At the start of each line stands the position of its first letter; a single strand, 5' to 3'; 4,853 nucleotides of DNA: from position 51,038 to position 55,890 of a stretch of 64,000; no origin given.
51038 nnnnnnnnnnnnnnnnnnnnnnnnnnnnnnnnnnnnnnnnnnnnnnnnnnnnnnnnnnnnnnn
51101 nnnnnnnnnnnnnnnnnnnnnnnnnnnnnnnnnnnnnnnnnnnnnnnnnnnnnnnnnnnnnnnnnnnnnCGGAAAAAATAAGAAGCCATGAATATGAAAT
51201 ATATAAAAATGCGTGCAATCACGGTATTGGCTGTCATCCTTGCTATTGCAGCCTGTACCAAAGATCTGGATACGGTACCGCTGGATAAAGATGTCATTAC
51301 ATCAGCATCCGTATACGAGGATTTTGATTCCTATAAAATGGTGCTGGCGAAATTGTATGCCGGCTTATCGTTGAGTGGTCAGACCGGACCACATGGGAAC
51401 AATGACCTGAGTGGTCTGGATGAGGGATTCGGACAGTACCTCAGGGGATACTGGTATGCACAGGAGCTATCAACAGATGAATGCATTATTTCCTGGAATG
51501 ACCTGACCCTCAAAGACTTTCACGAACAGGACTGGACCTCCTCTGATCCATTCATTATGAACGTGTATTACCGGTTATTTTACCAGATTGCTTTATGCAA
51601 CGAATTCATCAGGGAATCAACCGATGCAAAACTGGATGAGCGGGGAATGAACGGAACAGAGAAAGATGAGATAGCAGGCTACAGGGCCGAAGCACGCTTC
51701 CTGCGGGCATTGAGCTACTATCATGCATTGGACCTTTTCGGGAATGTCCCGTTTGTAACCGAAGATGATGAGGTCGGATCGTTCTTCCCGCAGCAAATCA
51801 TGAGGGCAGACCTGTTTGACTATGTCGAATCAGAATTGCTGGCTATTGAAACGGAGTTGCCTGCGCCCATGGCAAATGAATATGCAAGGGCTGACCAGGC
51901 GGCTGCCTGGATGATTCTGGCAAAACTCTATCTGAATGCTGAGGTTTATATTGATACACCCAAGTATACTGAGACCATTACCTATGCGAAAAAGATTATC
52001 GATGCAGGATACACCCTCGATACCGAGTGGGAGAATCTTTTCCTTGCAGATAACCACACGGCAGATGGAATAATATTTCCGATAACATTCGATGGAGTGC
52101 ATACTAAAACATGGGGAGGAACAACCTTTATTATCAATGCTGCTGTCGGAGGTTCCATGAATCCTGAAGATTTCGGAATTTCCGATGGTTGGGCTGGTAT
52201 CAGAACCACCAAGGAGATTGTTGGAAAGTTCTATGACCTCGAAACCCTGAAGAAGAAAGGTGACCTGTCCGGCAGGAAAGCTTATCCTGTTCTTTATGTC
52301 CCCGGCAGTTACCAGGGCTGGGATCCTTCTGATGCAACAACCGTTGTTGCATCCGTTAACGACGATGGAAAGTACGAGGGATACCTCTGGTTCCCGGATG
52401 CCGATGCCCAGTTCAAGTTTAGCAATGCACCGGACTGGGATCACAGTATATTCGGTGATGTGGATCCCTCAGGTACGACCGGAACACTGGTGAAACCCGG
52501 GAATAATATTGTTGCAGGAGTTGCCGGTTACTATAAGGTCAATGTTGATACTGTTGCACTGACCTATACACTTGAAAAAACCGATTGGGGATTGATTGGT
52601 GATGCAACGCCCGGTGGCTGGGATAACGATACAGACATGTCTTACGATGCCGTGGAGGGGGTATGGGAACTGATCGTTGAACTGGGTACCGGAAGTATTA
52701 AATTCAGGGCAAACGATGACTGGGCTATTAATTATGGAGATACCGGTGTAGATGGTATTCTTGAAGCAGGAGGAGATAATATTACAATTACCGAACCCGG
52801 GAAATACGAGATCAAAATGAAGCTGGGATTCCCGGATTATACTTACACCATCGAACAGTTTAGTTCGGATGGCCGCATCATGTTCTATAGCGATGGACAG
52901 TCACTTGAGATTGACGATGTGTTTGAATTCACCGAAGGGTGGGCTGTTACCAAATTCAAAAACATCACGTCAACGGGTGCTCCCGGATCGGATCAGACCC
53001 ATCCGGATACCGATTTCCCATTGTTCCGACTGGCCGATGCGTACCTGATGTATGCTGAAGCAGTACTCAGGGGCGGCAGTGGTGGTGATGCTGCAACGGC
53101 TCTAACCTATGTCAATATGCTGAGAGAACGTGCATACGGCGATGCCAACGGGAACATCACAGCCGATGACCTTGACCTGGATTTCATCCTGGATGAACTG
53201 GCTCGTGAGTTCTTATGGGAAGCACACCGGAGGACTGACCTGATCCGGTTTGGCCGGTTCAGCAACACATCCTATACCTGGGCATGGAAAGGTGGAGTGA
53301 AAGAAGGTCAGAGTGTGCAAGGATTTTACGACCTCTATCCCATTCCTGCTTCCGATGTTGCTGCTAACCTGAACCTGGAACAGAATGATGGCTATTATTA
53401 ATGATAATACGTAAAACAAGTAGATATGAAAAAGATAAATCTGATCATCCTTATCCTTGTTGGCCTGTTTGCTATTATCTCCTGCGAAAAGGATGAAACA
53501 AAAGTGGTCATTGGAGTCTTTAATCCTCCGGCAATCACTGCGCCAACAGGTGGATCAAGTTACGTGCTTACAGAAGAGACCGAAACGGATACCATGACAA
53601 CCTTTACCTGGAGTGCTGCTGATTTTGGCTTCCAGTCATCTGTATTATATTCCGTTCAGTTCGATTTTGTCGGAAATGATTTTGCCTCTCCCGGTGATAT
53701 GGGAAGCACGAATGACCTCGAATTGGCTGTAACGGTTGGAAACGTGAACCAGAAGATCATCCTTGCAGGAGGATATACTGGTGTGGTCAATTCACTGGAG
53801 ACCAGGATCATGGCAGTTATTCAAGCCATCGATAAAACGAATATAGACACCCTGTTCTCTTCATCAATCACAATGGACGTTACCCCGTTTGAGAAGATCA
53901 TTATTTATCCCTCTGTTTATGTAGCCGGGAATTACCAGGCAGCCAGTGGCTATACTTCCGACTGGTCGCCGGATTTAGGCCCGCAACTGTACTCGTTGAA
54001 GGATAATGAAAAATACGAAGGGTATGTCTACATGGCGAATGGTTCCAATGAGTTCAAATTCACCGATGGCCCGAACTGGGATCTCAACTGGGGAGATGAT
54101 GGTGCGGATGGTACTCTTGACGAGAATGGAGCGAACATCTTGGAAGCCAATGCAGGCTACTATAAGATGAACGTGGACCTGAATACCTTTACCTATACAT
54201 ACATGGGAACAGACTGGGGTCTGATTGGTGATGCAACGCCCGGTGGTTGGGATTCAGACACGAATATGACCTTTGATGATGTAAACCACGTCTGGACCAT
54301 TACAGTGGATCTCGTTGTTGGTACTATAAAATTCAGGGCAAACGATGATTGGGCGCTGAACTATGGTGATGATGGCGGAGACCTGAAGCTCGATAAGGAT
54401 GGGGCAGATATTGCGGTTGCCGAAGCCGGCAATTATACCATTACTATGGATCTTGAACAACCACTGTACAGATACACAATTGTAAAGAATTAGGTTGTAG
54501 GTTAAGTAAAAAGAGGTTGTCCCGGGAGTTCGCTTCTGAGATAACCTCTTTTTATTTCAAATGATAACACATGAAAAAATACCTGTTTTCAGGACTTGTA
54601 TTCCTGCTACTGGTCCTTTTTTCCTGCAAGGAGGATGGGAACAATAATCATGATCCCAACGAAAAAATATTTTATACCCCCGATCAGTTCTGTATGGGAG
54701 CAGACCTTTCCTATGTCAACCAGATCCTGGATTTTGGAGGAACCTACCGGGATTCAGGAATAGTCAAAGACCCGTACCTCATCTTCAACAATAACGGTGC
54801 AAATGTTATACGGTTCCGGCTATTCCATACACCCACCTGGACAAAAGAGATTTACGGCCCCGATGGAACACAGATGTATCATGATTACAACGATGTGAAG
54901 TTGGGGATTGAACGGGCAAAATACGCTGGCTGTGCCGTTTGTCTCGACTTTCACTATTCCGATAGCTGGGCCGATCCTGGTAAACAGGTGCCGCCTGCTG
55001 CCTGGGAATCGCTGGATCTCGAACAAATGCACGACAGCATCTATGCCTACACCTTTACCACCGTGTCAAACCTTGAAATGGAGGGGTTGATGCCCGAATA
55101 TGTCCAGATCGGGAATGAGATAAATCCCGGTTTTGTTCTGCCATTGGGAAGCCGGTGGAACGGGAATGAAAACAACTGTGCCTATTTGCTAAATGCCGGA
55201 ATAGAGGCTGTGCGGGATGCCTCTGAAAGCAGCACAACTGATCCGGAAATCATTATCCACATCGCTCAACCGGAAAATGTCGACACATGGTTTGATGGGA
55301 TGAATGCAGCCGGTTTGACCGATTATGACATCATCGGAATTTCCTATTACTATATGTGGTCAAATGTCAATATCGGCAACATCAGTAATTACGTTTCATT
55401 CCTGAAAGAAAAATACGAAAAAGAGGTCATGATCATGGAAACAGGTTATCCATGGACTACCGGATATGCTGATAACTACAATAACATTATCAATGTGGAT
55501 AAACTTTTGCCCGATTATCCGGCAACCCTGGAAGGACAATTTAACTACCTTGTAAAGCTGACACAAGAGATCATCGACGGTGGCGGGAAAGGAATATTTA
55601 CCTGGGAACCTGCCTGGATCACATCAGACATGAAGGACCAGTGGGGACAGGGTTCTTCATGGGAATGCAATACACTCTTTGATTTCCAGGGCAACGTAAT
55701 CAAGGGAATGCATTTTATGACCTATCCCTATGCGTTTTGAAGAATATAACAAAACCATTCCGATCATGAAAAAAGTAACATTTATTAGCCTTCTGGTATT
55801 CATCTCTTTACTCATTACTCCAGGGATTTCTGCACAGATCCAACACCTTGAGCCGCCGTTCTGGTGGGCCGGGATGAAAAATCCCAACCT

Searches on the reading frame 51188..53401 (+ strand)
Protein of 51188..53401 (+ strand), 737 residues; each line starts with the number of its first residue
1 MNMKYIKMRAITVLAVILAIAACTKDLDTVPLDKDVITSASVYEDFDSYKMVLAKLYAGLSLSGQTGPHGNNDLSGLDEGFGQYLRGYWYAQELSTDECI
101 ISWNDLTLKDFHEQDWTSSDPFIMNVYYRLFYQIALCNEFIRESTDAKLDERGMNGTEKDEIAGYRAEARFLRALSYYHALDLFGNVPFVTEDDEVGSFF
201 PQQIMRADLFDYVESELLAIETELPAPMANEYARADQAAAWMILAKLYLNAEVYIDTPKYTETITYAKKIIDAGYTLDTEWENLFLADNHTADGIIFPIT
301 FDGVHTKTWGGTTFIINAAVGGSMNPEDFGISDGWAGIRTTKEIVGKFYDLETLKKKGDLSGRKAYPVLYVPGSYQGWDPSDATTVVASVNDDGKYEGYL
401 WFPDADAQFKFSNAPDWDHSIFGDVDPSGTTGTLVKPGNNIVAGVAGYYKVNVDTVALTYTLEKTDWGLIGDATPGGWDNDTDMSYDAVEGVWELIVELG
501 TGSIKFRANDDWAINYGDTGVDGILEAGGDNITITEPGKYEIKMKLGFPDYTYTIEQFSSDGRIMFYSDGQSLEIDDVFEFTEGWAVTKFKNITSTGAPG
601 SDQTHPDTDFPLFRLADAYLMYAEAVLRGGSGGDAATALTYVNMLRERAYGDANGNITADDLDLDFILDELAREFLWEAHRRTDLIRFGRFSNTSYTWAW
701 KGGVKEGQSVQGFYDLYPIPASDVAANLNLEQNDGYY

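Call 69: search_protein_families(library=pfam, proteins=[window:51188-53401:+], max_evalue=0.0001)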
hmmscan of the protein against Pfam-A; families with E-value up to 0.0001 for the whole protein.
window:51188-53401:+ (737 aa): 3 families
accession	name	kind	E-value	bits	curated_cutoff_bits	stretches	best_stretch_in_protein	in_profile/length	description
PF07980.17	SusD_RagB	-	8.4e-30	104.9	23.1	1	558-736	107-297/297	SusD family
PF16411.10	SusF_SusE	-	1.2e-12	48.9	27.5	2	469-573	1-108/167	Outer membrane protein SusF_SusE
PF14322.12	SusD-like_3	-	7.1e-09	36.6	27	1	101-249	52-191/191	Starch-binding associating with outer membrane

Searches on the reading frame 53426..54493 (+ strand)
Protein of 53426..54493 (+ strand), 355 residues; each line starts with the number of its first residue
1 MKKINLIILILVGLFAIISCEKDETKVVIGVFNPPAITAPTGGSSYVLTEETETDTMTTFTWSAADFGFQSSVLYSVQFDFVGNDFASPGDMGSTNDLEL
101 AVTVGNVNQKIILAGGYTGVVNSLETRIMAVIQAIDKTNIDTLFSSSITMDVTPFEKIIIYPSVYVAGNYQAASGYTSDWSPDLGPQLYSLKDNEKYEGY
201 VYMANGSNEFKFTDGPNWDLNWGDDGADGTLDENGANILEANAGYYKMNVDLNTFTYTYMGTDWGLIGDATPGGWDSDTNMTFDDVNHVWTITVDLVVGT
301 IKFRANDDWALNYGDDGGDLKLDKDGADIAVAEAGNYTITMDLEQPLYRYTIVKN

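Call 69: search_protein_families(library=pfam, proteins=[window:53426-54493:+], max_evalue=0.0001)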
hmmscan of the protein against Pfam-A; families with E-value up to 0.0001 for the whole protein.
window:53426-54493:+ (355 aa): 3 families
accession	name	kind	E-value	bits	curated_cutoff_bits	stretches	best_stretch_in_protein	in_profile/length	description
PF14292.12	SusE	-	9.6e-23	80.8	25.2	1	22-128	1-105/106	SusE outer membrane protein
PF16411.10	SusF_SusE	-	7.2e-12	46.4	27.5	1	266-341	1-86/167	Outer membrane protein SusF_SusE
PF22058.2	X25_BaPul_like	-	1.1e-08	35.5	27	1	164-236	2-74/87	Pullulanase X25 domain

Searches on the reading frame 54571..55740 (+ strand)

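Call 69: search_protein_families(library=pfam, proteins=[window:54571-55740:+], max_evalue=0.0001)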
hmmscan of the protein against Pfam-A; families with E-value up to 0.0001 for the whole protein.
window:54571-55740:+ (389 aa): 1 family
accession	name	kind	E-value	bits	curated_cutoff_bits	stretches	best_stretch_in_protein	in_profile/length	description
PF07745.19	Glyco_hydro_53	-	1e-95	321.1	24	1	42-383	2-340/340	Glycosyl hydrolase family 53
